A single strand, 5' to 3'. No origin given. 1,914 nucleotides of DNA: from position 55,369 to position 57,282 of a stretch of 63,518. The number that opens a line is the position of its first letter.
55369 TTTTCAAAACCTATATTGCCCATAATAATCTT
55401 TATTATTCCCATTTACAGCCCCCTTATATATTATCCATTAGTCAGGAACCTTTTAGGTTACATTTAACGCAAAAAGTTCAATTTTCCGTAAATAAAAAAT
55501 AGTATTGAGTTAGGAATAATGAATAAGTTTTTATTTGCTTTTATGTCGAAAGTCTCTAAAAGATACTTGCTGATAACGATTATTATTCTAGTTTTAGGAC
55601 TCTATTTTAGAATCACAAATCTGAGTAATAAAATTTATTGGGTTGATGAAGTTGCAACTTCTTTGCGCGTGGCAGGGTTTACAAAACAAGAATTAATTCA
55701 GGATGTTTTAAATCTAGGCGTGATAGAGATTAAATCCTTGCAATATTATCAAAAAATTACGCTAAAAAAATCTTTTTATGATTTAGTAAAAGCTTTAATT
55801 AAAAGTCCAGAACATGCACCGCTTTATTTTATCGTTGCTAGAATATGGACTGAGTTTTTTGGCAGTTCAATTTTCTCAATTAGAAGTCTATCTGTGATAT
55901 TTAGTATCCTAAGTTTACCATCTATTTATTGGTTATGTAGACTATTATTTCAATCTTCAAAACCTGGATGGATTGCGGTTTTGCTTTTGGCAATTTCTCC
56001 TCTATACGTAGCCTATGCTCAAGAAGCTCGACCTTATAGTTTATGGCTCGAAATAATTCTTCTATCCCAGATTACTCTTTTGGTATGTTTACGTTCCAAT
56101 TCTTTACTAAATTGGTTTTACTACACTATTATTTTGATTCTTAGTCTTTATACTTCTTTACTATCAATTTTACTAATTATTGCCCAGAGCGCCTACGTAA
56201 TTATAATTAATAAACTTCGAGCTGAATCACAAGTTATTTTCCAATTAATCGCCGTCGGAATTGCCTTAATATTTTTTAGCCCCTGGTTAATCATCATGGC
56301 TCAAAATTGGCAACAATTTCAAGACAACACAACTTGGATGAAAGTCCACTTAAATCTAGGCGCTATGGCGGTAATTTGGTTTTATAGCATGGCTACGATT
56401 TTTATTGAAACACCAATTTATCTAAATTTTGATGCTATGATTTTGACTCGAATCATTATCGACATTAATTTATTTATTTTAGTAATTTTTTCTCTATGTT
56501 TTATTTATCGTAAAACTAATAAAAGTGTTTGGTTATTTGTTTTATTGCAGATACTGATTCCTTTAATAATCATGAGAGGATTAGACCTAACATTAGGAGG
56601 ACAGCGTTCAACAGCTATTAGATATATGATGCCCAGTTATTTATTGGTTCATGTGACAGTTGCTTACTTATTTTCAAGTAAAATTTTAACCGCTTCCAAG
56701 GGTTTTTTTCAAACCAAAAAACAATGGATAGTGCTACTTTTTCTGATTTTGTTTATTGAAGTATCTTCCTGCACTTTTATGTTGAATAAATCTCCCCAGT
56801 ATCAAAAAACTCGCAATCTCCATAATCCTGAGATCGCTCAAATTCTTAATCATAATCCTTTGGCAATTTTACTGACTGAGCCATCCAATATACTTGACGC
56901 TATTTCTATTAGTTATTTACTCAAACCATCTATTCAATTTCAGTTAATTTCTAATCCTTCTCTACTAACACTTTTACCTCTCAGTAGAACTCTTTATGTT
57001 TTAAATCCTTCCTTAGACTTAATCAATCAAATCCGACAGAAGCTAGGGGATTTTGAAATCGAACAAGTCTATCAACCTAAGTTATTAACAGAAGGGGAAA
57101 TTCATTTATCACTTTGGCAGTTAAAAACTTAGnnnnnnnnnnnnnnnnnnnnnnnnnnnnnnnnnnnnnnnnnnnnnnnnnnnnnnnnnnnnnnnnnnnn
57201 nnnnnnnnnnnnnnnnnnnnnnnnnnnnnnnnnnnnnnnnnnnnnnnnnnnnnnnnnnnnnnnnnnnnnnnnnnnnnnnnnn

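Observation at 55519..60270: ArnT-like GT39 plus LpxO-like hydroxylase: lipid-A-type tailoring pair inside the island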

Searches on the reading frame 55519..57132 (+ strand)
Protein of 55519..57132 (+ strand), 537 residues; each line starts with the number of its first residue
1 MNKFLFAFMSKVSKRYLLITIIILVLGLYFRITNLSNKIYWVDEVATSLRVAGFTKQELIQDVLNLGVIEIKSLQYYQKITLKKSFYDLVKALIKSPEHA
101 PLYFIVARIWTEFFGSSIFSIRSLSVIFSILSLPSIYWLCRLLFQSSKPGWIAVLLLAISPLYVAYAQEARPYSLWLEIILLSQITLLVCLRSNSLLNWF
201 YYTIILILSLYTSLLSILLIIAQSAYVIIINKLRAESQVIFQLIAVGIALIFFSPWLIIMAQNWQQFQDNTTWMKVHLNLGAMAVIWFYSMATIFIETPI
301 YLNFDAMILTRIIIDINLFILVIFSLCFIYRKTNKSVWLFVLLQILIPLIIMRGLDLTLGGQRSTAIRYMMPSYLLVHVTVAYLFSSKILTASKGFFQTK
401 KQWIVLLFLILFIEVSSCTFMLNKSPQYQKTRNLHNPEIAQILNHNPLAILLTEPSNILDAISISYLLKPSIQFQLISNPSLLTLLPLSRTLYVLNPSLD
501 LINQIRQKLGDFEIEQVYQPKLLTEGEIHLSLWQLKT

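Call 5: search_protein_families(library=pfam, proteins=[window:55519-57132:+], max_evalue=0.01)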
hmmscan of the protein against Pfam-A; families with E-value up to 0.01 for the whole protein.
window:55519-57132:+ (537 aa): 2 families
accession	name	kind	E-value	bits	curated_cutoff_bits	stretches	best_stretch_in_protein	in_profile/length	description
PF13231.12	PMT_2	-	9e-14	52.4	26.1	1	99-258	2-159/160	Dolichyl-phosphate-mannose-protein mannosyltransferase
PF15088.11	NADH_dh_m_C1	-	0.00091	19.2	27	1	269-289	10-30/49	NADH dehydrogenase [ubiquinone] 1 subunit C1, mitochondrial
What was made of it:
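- Checked: The first, 55519-57132 (+, 537 aa), matches Pfam PMT_2 at 52.4 bits against a cut-off of 26.1 (call 5).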

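Call 6: search_protein_families(library=ncbifam, proteins=[window:55519-57132:+], max_evalue=0.01)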
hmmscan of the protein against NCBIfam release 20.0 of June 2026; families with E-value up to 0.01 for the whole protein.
window:55519-57132:+ (537 aa): 1 family
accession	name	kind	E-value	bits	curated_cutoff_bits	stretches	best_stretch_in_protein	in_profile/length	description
NF052499.1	MnslTaseMT1671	equivalog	0.0036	15.8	900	1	102-265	81-245/523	mannosyltransferase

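Call 8: find_related_loci(query=window:55519-57132:+, collection=genome_contigs, flank=10000)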
Query window:55519-57132:+ (537 aa) in genome_contigs; peptide patterns used: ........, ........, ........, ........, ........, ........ (x = any residue, [..] = any of these).
44 stretches matched a pattern; 1 encode a relative of the query (tblastn E <= 1e-3); 1 distinct loci.
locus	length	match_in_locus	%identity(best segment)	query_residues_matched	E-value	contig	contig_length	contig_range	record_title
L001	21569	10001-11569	50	8-536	2e-168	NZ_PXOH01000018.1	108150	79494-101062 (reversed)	Aphanothece hegewaldii CCALA 016 NODE_47_length_108150_cov_69.0826_ID_74925, whole genome shotgun sequence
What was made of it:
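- Tried and rejected: The genome_contigs scan with the single PMT_2 protein returned only one locus (call 8).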

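Call 22: search_protein_families(library=pfam, proteins=[L001:2400-3656:-, L001:4323-4895:-, L001:5679-6314:-, L001:6429-7256:+, L001:7277-8161:-, L001:8262-9917:+, L001:11620-12708:+, L001:12711-13466:+, L001:13578-14765:+, L001:14810-15559:+], max_evalue=0.0001)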
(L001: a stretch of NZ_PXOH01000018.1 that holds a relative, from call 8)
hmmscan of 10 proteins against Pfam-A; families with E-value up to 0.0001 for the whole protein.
L001:2400-3656:- (418 aa): 1 family
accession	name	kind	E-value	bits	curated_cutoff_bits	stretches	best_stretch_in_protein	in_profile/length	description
PF00171.27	Aldedh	-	4.2e-15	55.7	23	1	15-207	34-209/461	Aldehyde dehydrogenase family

L001:4323-4895:- (190 aa): 1 family
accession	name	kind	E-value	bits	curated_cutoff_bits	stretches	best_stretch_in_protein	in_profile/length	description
PF00885.24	DMRL_synthase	-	3.5e-51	173.2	26.7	1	14-155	2-139/139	6,7-dimethyl-8-ribityllumazine synthase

L001:5679-6314:- (211 aa): 1 family
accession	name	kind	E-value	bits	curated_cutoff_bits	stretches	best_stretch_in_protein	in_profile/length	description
PF03364.25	Polyketide_cyc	-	6.3e-13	49.5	23.4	1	72-179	8-105/126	Polyketide cyclase / dehydrase and lipid transport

L001:6429-7256:+ (275 aa): 3 families
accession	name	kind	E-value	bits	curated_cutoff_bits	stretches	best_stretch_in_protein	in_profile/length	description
PF00106.31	adh_short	-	2.9e-49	167.7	26.6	1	11-205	3-193/195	short chain dehydrogenase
PF13561.12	adh_short_C2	-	1.2e-28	100.7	27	1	18-207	6-189/236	Enoyl-(Acyl carrier protein) reductase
PF08659.16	KR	-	1.9e-17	64.2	22.6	1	12-179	4-168/180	KR domain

L001:7277-8161:- (294 aa): 10 families
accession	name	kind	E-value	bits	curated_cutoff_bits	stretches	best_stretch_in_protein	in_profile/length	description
PF12146.15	Hydrolase_4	-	4.8e-24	85.4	27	2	93-203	6-118/239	Serine aminopeptidase, S33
PF00561.26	Abhydrolase_1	-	2.5e-19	70.3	25.8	1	92-198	1-105/245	alpha/beta hydrolase fold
PF12697.13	Abhydrolase_6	-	1.5e-11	45.9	26.3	1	95-200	2-94/217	Alpha/beta hydrolase family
PF00326.27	Peptidase_S9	-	6.8e-11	42.5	22.6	1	111-290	7-206/213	Prolyl oligopeptidase family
PF05448.18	AXE1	-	2.8e-09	36.6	21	0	60-132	50-123/321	Acetyl xylan esterase (AXE1)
PF02230.22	Abhydrolase_2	-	7e-09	36.3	23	1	156-271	99-199/217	Phospholipase/Carboxylesterase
PF20434.5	BD-FAE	-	2.9e-08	33.9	26.8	0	218-255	176-213/215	BD-FAE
PF01738.24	DLH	-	1.3e-06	28.6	21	1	139-257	74-169/217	Dienelactone hydrolase family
PF02129.25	Peptidase_S15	-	2.2e-06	28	23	0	92-200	46-134/262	X-Pro dipeptidyl-peptidase (S15 family)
PF12695.13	Abhydrolase_5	-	6.5e-05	23.2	27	0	164-209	59-104/164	Alpha/beta hydrolase family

L001:8262-9917:+ (551 aa): 8 families
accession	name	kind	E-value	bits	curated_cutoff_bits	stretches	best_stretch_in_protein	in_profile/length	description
PF07176.17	DUF1400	-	4e-37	127.8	23.4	1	26-151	1-127/127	Alpha/beta hydrolase of unknown function (DUF1400)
PF03403.19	PAF-AH_p_II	-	1.9e-08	33.7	20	1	250-295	95-140/372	Platelet-activating factor acetylhydrolase, isoform II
PF01738.24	DLH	-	9.5e-08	32.3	21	1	247-360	5-117/217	Dienelactone hydrolase family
PF00561.26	Abhydrolase_1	-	9.6e-08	32.4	25.8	1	256-359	1-88/245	alpha/beta hydrolase fold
PF07224.18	Chlorophyllase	-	9.1e-07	28.4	26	1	250-362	37-138/301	Chlorophyllase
PF00756.26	Esterase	-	3e-06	27.6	22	1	238-358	5-133/251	Putative esterase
PF20434.5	BD-FAE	-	4.9e-06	26.7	26.8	1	243-373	1-121/215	BD-FAE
PF12740.14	PETase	-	1.8e-05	24.7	28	0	245-358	44-143/263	PET hydrolase-like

L001:11620-12708:+ (362 aa): 3 families
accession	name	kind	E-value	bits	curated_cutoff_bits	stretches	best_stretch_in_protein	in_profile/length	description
PF14903.11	WG_beta_rep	-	2.6e-113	370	25.6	9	188-222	1-35/35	WG containing repeat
PF14444.12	S1-like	-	6.7e-09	36.1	25.2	0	81-97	10-26/58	S1-like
PF03725.20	RNase_PH_C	-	3.2e-08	33.8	20.8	0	187-205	7-23/67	3' exoribonuclease family, domain 2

L001:12711-13466:+ (251 aa): 1 family
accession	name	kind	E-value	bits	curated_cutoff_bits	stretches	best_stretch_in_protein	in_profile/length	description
PF05118.21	Asp_Arg_Hydrox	-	6e-55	185.8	22.6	1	57-213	1-157/157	Aspartyl/Asparaginyl beta-hydroxylase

L001:13578-14765:+ (395 aa): 1 family
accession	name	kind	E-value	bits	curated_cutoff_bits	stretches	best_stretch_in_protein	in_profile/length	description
PF14518.11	Haem_oxygenas_2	-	6.9e-31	107.8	28.9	1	204-364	8-167/177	Iron-containing redox enzyme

L001:14810-15559:+ (249 aa): 1 family
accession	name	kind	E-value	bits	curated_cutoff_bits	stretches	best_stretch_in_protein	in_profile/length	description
PF05175.20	MTS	-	4.1e-05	23.7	23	1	43-124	30-108/170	Methyltransferase small domain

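Call 25: search_solved_structures(query=window:55519-57132:+, max_evalue=10, show_alignments=2)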
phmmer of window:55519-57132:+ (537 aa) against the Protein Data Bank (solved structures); distinct sequences matched with E-value up to 10: 1.
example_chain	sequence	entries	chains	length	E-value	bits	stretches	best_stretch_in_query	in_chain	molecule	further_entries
8s7v_K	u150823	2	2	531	0.079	15.2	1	369-467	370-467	Glycine betaine/carnitine/choline transport ATP-binding protein OpuCA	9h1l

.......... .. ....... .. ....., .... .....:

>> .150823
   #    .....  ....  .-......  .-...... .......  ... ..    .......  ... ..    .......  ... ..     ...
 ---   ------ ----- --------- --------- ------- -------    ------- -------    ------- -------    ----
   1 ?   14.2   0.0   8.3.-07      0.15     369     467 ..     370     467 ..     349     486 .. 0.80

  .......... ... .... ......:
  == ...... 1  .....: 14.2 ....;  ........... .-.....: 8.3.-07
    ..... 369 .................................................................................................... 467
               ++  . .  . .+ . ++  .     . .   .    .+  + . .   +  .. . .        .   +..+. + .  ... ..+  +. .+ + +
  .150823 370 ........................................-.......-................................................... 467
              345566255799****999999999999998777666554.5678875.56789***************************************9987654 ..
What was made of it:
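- Tried and rejected: Sequence search of the PMT_2 protein against PDB chains found nothing useful: one 15-bit hit to an ABC ATPase (call 25).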

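Call 26: find_homologous_proteins(query=window:55519-57132:+)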
Query window:55519-57132:+ (537 aa): 1115 proteins with E <= 0.001 among 8000 candidates; the best 120 are listed.
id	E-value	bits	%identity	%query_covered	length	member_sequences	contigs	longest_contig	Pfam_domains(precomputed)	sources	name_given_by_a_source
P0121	0.0e+0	1095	96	100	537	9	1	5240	PF13231.13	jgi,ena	-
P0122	1.7e-213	728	66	100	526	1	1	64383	PF13231.13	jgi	-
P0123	7.8e-200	683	61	100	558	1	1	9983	PF13231.13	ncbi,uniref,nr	ncbi:MAG: hypothetical protein F6K54_31305 [Okeania sp. SIO3B5]|uniref:glycosyltransferase family 39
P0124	8.3e-198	677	61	100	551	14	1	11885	PF13231.13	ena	-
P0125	1.0e-167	577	55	98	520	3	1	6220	PF13231.13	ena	-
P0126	4.5e-167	575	52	98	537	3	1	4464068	PF13231.13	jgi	jgi:uncharacterized membrane protein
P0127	4.7e-167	575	52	98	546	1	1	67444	PF13231.13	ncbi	-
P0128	1.8e-161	557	51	100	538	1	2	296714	PF13231.13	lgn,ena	-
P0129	3.7e-161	556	51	97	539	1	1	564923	PF13231.13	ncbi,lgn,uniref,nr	ncbi:glycosyltransferase family 39 protein [Chroococcus sp. FPU101]|uniref:glycosyltransferase famil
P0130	3.0e-155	536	48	100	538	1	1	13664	PF13231.13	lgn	-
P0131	1.1e-154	534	50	94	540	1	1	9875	PF13231.13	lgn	-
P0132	8.2e-152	525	48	98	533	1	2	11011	PF13231.13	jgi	jgi:uncharacterized membrane protein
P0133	9.2e-148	512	48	94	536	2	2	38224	PF13231.13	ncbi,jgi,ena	-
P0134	3.0e-146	507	48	96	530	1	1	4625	PF13231.13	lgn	-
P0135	5.9e-145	502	48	96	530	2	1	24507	PF13231.13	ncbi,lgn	-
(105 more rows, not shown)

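Call 41: predict_structure(alignment_id=A1)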
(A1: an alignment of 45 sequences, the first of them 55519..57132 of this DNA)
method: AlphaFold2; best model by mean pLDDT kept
length: 537 residues; sequences in the alignment: 45
mean_pLDDT: 88.7   pTM: 0.90
mean pLDDT of the five models: 88.7, 88.6, 88.2, 86.8, 86.6
residues with pLDDT >= 90: 359; 70-90: 135; 50-70: 33; < 50: 10
segments of 3 or more residues with pLDDT < 50: 1-10
pLDDT, mean of each block of 10 residues (from residue 1): 43 77 97 92 92 93 92 94 92 84 96 94 97 98 95 97 93 96 98 95 98 95 98 87 98 95 84 67 81 78 78 90 97 97 96 87 79 94 92 64 93 94 72 88 93 94 95 89 73 93 83 89 76 90
secondary structure, 60 per line:
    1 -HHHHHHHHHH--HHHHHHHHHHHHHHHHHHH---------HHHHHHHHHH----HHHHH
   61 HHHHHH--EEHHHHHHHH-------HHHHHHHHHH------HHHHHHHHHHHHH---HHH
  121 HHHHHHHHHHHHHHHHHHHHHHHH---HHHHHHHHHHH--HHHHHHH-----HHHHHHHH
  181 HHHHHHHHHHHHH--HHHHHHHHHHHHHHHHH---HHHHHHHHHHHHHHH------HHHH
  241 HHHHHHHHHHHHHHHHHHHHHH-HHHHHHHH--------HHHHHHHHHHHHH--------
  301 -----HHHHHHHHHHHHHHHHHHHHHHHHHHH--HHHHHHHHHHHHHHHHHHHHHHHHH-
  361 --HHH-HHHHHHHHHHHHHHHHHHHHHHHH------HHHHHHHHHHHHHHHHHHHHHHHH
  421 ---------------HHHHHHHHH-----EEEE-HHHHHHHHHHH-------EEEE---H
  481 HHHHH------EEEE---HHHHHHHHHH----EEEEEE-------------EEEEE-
elements in order: H2-11 H14-32 H42-51 H56-66 H71-78 H86-95 H102-114 H118-144 H148-158 H161-167 H173-193 H196-212 H216-230 H237-262 H264-271 H280-292 H306-332 H335-359 H367-390 H397-420 H436-444 E450-453 H455-465 E473-476 H480-485 E492-495 H499-508 E513-518 E532-536
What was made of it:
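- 55519..57132 (+): GT-C fold membrane glycosyltransferase (Pfam PMT_2) with a small C-terminal periplasmic domain. The family has an invariant W41-x-D43-E44 in the first periplasmic loop, plus S96-P97-E98 and Q168-E169-A170-R171. AF2 model with pLDDT 88.7 (call 41).
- On GT-C fold glycosyltransferase: AF2 pLDDT 88.7 (call 41).
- On Protein O-mannosyltransferase / GT39: The model shows a small alpha/beta C-terminal domain and no MIR insert (call 41).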

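Call 43: fold_search(model_id=the predicted structure, library=pdb)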
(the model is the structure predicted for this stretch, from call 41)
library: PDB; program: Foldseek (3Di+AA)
matches with E <= 10: 372; with E <= 0.001: 26
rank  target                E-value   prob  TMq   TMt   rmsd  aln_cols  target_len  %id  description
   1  7oci_F                3.2e-08  1.00  0.54  0.46  12.1       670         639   11  Cryo-EM structure of yeast Ost6p containing oligosaccharyltransferase complex (released 2022-02-16)
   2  8agc_A                4.4e-08  1.00  0.53  0.42  13.9       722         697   11  Structure of yeast oligosaccharylransferase complex with lipid-linked oligosaccharide and non-acceptor peptide bound (released 2022-12-07)
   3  8age_A                5.8e-08  1.00  0.53  0.45  11.1       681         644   11  Structure of yeast oligosaccharylransferase complex with acceptor peptide bound (released 2022-12-07)
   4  6s7o_A                2.3e-07  1.00  0.51  0.43  14.1       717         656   12  Cryo-EM structure of human oligosaccharyltransferase complex OST-A (released 2019-12-18)
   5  8b6l_I                4.6e-07  1.00  0.47  0.38  11.3       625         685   10  Subtomogram average of the human Sec61-TRAP-OSTA-translocon (released 2022-12-07)
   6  8agb_A                6.6e-07  1.00  0.52  0.45  12.6       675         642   10  Structure of yeast oligosaccharylransferase complex with lipid-linked oligosaccharide bound (released 2022-12-07)
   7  8pn9_A                1.0e-06  1.00  0.49  0.41  11.9       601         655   11  Structure of human oligosaccharyltransferase OST-A complex bound to NGI-1 (released 2024-05-08)
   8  6s7t_A                1.5e-06  1.00  0.49  0.39  11.0       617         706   13  Cryo-EM structure of human oligosaccharyltransferase complex OST-B (released 2019-12-18)
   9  6ezn_F                1.8e-06  1.00  0.52  0.44  12.6       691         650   10  Cryo-EM structure of the yeast oligosaccharyltransferase (OST) complex (released 2018-01-17)
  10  9s6t_A                2.7e-06  1.00  0.48  0.53  10.9       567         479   12  Ternary cryo-EM structure of chicken ALG12 with Dol25-PP-GlcNAc2Man7, Dol25-P-Man, and Fab (released 2026-03-18)
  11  5f15                  2.9e-06  1.00  0.50  0.49  11.4       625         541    9  Crystal Structure of ArnT from Cupriavidus metallidurans bound to Undecaprenyl phosphate (released 2016-02-17)
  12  6c26_A                4.3e-06  1.00  0.53  0.45  13.3       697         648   11  The Cryo-EM structure of a eukaryotic oligosaccharyl transferase complex (released 2018-01-31)
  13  7zli_A                4.5e-06  1.00  0.43  0.36  13.9       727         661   12  Cryo-EM structure of C-mannosyltransferase CeDPY19, in complex with Dol25-P-Man and bound to CMT2-Fab and anti-Fab nan (released 2023-01-11)
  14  5ezm                  1.1e-05  1.00  0.54  0.54  10.6       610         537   10  Crystal Structure of ArnT from Cupriavidus metallidurans in the apo state (released 2016-02-17)
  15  7zlg_A                1.4e-05  1.00  0.46  0.39  12.6       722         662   12  Cryo-EM structure of C-mannosyltransferase CeDPY19, in complex with acceptor peptide and bound to CMT2-Fab and anti-Fa (released 2023-01-11)
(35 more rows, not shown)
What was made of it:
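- The PMT_2 model matches ArnT at TM 0.54 with the same length and architecture (call 43).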
